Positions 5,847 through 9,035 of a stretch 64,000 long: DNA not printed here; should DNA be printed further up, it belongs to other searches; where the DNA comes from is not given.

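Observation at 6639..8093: Near-identical 282-bp tandem-type duplication and multiple shorter repeat modules inside the large beta-repeat protein gene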

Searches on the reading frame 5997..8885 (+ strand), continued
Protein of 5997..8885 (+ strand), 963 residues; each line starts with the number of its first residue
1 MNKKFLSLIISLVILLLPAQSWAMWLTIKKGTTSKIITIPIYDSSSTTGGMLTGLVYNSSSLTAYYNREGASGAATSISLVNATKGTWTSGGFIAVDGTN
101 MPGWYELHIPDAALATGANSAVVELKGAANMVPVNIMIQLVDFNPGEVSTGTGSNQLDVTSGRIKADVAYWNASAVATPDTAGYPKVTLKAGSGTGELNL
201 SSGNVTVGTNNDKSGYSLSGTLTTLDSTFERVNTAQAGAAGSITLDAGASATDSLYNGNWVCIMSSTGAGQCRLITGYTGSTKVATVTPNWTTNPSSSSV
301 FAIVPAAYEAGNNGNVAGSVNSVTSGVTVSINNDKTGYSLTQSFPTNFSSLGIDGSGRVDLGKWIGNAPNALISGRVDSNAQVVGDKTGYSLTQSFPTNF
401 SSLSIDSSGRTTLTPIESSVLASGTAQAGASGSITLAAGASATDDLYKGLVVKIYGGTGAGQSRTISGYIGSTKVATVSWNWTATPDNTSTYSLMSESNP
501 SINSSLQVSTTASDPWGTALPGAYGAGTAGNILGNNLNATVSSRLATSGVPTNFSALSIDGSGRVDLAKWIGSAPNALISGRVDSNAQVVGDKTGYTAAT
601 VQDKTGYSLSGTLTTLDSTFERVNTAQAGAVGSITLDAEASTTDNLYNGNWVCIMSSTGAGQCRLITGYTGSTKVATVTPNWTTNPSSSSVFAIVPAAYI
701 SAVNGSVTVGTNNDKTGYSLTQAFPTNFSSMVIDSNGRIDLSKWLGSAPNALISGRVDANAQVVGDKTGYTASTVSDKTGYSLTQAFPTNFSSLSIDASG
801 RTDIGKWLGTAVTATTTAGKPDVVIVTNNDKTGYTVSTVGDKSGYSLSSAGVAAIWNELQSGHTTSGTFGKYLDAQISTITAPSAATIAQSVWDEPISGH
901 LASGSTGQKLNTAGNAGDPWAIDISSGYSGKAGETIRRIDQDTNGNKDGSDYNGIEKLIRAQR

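Call 53: get_annotated_region(hit=H1, flank=9000)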
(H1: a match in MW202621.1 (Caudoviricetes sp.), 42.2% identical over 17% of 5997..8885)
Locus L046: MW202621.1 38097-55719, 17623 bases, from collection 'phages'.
description: Siphoviridae sp. isolate ctUtU524, complete genome.
organism: Caudoviricetes sp. (NCBI taxid 2832643)
taxonomy: Viruses; Duplodnaviria; Heunggongvirae; Uroviricota; Caudoviricetes
host: -; source: Manatee Spring; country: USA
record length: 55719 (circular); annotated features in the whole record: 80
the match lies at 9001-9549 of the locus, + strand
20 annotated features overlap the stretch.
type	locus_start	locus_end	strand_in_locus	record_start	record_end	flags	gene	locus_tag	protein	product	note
CDS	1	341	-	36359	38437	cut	-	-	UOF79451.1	virulence associated protein E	-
CDS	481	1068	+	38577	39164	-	-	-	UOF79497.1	hypothetical protein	-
CDS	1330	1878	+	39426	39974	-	-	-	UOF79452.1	terminase small subunit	-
CDS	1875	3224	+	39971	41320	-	-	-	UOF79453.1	large subunit terminase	-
CDS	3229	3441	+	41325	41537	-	-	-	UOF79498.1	hypothetical protein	-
CDS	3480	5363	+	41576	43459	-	-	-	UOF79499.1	portal protein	-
CDS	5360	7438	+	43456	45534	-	-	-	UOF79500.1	hypothetical protein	-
CDS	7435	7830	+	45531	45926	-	-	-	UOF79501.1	hypothetical protein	-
CDS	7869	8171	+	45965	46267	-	-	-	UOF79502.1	hypothetical protein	-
CDS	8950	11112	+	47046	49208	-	-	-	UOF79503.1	hypothetical protein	-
CDS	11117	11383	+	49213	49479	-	-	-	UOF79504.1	hypothetical protein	-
CDS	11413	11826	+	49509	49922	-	-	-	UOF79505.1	hypothetical protein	-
CDS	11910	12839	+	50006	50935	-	-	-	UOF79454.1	minor capsid component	-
CDS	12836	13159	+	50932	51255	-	-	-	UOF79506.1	putative zinc-ribbon domain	-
CDS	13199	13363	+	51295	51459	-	-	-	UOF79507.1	hypothetical protein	-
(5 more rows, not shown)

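Call 56: search_protein_families(library=pfam, proteins=[L010:9248-9997:+, L015:9306-10001:+, L017:55-537:+, L024:9229-9984:+, L009:8880-9998:+, L001:8790-10001:+, L044:3193-5025:+, L046:5360-7435:+, L010:12967-13431:+, L024:11446-12717:+], max_evalue=0.01)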
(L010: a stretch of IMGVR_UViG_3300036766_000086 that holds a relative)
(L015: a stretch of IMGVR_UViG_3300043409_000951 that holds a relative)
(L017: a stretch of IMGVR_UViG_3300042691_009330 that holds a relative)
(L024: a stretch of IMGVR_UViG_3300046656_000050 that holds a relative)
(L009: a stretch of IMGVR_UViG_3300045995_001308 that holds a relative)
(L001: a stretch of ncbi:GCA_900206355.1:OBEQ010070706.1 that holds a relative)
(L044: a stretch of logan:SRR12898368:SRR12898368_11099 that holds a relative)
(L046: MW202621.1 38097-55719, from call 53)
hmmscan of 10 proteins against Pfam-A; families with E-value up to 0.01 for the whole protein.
L010:9248-9997:+ (250 aa): 0 families

L015:9306-10001:+ (232 aa): 0 families

L017:55-537:+ (161 aa): 0 families

L024:9229-9984:+ (252 aa): 0 families

L009:8880-9998:+ (373 aa): 2 families
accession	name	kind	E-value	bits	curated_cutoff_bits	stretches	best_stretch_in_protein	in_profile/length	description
PF13385.13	Laminin_G_3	-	9e-17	62.1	27.6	1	169-328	2-150/151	Concanavalin A-like lectin/glucanases superfamily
PF10102.14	DUF2341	-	0.00013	22.8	23.4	1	49-114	2-65/84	Domain of unknown function (DUF2341)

L001:8790-10001:+ (404 aa): 0 families

L044:3193-5025:+ (611 aa): 0 families

L046:5360-7435:+ (692 aa): 0 families

L010:12967-13431:+ (155 aa): 0 families

L024:11446-12717:+ (424 aa): 0 families

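Call 60: search_protein_families(library=ncbifam, proteins=[window:5997-8885:+], max_evalue=0.01)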
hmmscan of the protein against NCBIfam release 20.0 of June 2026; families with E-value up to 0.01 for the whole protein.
window:5997-8885:+ (963 aa): 2 families
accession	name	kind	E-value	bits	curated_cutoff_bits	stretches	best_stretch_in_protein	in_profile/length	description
NF009136.0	PRK12489.1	subfamily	4.8e-05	22.3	396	0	774-808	382-416/444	anaerobic C4-dicarboxylate transporter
TIGR02302.1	aProt_lowcomp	hypoth_equivalog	0.0014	16.9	394.3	1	473-519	282-330/851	TIGR02302 family protein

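Call 69: search_solved_structures(query=window:5997-8885:+, max_evalue=1)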
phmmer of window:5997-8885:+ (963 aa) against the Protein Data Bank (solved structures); distinct sequences matched with E-value up to 1: 0.
